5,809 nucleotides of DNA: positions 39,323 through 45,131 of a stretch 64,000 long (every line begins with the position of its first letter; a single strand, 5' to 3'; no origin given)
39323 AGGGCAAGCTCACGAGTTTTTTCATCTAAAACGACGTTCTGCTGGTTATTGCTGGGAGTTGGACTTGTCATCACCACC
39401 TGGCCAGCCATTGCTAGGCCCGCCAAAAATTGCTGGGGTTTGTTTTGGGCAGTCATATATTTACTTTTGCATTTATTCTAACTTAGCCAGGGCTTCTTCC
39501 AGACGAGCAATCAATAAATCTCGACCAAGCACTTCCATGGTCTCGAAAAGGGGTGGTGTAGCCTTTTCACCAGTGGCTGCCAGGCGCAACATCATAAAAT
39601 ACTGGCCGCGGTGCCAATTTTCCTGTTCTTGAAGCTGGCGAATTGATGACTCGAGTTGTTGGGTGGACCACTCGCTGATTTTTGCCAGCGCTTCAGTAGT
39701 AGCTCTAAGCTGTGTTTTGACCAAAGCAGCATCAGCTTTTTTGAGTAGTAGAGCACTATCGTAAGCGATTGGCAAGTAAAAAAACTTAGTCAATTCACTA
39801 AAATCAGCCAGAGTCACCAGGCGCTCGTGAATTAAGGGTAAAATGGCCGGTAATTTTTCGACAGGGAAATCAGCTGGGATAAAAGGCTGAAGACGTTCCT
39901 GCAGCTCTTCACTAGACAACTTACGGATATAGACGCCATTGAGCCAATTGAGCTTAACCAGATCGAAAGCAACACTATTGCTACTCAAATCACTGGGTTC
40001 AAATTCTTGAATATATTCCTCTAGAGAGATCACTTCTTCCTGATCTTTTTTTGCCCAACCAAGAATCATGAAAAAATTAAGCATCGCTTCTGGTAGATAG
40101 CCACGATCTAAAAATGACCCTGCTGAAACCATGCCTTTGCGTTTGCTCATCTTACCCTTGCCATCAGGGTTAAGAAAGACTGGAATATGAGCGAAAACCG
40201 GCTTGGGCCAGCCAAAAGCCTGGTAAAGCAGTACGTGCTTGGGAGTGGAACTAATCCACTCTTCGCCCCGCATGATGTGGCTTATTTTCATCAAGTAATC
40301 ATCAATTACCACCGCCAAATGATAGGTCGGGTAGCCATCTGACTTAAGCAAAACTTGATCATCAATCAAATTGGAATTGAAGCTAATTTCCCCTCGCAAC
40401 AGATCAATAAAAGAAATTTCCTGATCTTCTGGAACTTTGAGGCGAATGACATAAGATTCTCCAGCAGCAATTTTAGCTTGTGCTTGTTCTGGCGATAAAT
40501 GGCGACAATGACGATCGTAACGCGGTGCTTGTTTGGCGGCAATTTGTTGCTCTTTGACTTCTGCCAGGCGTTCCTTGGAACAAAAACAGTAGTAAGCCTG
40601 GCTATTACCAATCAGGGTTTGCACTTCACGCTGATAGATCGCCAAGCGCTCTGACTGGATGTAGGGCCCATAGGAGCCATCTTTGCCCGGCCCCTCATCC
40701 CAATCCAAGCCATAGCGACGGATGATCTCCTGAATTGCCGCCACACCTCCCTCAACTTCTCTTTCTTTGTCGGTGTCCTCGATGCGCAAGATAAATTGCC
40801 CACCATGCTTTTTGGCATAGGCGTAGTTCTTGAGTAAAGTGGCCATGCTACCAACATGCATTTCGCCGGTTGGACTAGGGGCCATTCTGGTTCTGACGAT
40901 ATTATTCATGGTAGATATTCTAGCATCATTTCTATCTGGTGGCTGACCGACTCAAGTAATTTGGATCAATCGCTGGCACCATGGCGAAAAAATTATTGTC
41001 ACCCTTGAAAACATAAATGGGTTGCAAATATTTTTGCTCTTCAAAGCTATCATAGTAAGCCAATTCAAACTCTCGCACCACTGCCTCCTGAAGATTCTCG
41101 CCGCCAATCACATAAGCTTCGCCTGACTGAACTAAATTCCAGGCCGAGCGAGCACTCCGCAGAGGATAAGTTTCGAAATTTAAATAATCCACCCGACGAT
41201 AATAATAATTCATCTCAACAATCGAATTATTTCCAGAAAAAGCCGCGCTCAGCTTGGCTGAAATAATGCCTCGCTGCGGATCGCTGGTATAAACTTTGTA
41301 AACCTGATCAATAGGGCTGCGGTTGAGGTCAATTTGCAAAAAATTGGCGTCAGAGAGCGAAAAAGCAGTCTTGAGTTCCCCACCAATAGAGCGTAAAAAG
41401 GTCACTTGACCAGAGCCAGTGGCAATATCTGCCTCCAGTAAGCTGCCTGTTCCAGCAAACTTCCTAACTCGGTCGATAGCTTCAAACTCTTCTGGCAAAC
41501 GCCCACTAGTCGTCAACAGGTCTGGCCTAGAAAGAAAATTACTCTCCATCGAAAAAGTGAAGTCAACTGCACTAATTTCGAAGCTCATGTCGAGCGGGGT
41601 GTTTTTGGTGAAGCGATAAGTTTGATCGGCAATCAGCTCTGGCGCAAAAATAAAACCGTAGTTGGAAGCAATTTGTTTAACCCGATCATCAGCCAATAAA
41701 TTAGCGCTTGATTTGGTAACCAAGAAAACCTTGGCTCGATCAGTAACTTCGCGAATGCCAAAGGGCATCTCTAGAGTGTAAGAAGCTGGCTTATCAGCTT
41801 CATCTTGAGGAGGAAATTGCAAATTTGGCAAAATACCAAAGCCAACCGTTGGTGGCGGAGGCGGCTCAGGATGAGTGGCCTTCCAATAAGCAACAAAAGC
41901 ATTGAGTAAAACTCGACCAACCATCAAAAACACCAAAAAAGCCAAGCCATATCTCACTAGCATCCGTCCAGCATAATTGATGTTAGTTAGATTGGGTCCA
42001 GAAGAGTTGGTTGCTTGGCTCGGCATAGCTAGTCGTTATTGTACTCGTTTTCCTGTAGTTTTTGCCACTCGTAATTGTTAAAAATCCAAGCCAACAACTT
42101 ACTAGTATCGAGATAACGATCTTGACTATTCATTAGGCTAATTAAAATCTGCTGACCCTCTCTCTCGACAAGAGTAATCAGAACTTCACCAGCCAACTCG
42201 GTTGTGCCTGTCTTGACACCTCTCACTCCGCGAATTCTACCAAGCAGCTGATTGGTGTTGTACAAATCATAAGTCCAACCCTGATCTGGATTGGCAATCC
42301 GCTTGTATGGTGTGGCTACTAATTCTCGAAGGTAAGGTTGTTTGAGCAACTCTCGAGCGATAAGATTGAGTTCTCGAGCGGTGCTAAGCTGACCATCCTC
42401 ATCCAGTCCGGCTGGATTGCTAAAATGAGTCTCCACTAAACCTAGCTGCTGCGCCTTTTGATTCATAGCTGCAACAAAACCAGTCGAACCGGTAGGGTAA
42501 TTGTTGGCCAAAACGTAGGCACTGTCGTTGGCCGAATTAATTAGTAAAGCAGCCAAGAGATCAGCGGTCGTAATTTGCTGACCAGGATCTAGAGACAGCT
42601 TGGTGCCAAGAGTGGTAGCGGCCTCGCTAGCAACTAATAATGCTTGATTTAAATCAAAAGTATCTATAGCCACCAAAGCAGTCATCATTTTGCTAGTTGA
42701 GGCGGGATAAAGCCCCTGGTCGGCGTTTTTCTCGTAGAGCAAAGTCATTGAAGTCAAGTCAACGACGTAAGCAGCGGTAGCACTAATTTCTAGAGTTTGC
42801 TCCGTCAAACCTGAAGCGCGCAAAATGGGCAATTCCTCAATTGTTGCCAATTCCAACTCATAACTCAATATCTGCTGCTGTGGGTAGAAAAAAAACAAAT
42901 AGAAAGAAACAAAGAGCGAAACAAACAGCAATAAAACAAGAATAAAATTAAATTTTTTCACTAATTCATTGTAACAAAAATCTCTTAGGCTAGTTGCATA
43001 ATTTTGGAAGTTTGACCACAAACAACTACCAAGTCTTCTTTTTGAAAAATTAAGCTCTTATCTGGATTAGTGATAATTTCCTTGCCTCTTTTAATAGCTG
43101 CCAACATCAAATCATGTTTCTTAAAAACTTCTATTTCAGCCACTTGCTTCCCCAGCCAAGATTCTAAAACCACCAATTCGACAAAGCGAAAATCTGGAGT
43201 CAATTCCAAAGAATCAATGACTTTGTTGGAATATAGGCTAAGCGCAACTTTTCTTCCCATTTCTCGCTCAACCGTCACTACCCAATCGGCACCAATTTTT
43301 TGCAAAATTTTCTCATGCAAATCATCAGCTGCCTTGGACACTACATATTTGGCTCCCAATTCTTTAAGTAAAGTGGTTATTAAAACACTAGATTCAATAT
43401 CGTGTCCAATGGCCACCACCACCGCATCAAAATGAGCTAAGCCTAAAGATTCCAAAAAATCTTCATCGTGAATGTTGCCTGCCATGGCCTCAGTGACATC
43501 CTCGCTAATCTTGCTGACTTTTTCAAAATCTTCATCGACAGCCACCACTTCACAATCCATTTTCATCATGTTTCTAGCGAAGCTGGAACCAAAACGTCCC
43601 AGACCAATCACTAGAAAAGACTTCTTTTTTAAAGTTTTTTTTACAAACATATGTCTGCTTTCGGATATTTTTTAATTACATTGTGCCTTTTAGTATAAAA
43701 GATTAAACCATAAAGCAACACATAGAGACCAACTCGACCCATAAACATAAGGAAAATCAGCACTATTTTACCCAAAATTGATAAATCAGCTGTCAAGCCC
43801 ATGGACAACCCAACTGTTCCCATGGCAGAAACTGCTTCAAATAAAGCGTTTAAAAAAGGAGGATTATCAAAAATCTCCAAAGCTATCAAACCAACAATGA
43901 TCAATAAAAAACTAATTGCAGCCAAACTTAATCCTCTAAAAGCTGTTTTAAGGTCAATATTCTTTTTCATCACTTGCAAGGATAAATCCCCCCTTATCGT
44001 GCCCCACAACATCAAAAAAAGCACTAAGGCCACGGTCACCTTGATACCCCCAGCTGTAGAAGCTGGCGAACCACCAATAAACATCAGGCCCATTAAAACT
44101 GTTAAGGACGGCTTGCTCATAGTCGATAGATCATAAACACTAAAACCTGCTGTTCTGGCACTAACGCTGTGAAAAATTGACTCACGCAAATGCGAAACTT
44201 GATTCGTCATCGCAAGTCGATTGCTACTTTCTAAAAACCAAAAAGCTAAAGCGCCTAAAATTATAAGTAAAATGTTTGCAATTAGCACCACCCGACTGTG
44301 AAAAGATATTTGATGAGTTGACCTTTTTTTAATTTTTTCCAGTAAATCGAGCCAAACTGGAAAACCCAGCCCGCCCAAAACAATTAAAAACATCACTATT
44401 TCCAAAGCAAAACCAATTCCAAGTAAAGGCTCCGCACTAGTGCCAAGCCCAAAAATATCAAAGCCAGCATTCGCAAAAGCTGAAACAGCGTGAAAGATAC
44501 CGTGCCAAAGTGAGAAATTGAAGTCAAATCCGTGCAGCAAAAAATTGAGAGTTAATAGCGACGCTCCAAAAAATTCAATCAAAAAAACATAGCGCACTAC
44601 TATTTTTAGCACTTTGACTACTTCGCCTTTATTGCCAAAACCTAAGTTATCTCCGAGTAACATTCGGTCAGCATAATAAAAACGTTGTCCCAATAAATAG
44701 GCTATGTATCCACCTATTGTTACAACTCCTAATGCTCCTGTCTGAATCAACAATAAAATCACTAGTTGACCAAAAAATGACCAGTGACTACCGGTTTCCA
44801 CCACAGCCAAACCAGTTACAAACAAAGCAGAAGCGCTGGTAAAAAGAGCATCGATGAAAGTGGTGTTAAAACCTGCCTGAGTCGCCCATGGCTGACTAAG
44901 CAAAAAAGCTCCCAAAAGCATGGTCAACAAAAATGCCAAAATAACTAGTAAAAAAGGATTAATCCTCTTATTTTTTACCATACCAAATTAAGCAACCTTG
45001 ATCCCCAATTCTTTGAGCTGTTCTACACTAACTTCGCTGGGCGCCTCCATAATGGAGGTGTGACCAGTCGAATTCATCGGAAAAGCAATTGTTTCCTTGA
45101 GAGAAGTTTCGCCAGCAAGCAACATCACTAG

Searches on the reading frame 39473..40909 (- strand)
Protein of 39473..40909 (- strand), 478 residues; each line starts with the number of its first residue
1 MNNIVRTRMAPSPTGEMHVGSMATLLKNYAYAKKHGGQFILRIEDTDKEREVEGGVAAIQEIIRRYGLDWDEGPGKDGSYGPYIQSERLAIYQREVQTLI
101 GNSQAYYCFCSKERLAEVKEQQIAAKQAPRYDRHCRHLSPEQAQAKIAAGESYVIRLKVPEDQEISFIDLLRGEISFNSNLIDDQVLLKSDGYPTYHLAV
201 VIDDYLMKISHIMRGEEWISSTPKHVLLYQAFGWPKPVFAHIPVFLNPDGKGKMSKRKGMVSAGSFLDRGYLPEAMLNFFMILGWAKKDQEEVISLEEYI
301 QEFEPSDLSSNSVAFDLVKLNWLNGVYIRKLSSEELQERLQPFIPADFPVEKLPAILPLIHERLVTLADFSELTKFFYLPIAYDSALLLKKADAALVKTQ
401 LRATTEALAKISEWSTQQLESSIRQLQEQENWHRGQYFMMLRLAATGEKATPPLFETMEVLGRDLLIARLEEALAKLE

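Call 14: search_protein_families(library=pfam, proteins=[window:39473-40909:-], max_evalue=0.001)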
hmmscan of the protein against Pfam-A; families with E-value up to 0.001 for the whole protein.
window:39473-40909:- (478 aa): 2 families
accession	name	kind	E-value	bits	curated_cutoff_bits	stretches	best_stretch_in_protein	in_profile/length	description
PF00749.27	tRNA-synt_1c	-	1.3e-100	336.8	23.4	1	5-322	2-314/314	tRNA synthetases class I (E and Q), catalytic domain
PF19269.4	Anticodon_2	-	2.6e-28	99.6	23.6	1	335-474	1-141/141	Anticodon binding domain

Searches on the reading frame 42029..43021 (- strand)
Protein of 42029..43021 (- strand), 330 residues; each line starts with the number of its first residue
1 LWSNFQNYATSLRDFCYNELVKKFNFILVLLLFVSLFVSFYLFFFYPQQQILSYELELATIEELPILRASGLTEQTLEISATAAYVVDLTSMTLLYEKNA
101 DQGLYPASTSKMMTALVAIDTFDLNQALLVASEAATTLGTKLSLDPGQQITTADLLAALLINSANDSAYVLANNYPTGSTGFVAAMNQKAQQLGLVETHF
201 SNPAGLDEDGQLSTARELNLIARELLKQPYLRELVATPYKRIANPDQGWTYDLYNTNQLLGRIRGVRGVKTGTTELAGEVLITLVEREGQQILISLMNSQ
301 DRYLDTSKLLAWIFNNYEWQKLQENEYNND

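Call 14: search_protein_families(library=pfam, proteins=[window:42029-43021:-], max_evalue=0.001)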
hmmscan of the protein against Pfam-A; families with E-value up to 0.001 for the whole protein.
window:42029-43021:- (330 aa): 3 families
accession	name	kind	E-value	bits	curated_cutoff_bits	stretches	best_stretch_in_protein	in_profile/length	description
PF00768.25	Peptidase_S11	-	5.1e-50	170.6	27.6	1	73-299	4-237/239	D-alanyl-D-alanine carboxypeptidase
PF02113.21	Peptidase_S13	-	1.2e-07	31.3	22.8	1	72-126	9-63/444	D-Ala-D-Ala carboxypeptidase 3 (S13) family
PF13354.11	Beta-lactamase2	-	1.2e-06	28.5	22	1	85-263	3-173/214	Beta-lactamase enzyme family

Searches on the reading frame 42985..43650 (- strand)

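Call 14: search_protein_families(library=pfam, proteins=[window:42985-43650:-], max_evalue=0.001)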
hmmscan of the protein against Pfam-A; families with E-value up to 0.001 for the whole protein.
window:42985-43650:- (221 aa): 6 families
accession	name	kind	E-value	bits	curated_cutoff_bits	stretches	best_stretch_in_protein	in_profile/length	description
PF02254.24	TrkA_N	-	7e-28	97.7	23.8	1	12-126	1-115/116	TrkA-N domain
PF02080.26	TrkA_C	-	3.5e-11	43.3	27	1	158-220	3-66/71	TrkA-C domain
PF03446.21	NAD_binding_2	-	2.5e-05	24.8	21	1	14-96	4-81/161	NAD binding domain of 6-phosphogluconate dehydrogenase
PF02826.25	2-Hacid_dh_C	-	0.00014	21.8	25.1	1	4-49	31-76/178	D-isomer specific 2-hydroxyacid dehydrogenase, NAD binding domain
PF13241.12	NAD_binding_7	-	0.00032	21.7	22.1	1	7-91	5-79/104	Putative NAD(P)-binding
PF01488.26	Shikimate_DH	-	0.00045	20.7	24.3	0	6-83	9-85/138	Shikimate / quinate 5-dehydrogenase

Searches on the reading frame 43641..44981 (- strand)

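Call 14: search_protein_families(library=pfam, proteins=[window:43641-44981:-], max_evalue=0.001)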
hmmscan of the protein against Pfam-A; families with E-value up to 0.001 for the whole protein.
window:43641-44981:- (446 aa): 1 family
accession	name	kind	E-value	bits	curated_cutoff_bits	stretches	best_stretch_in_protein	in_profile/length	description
PF02386.22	TrkH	-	6.2e-53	180.4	27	1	36-420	57-484/502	Cation transport protein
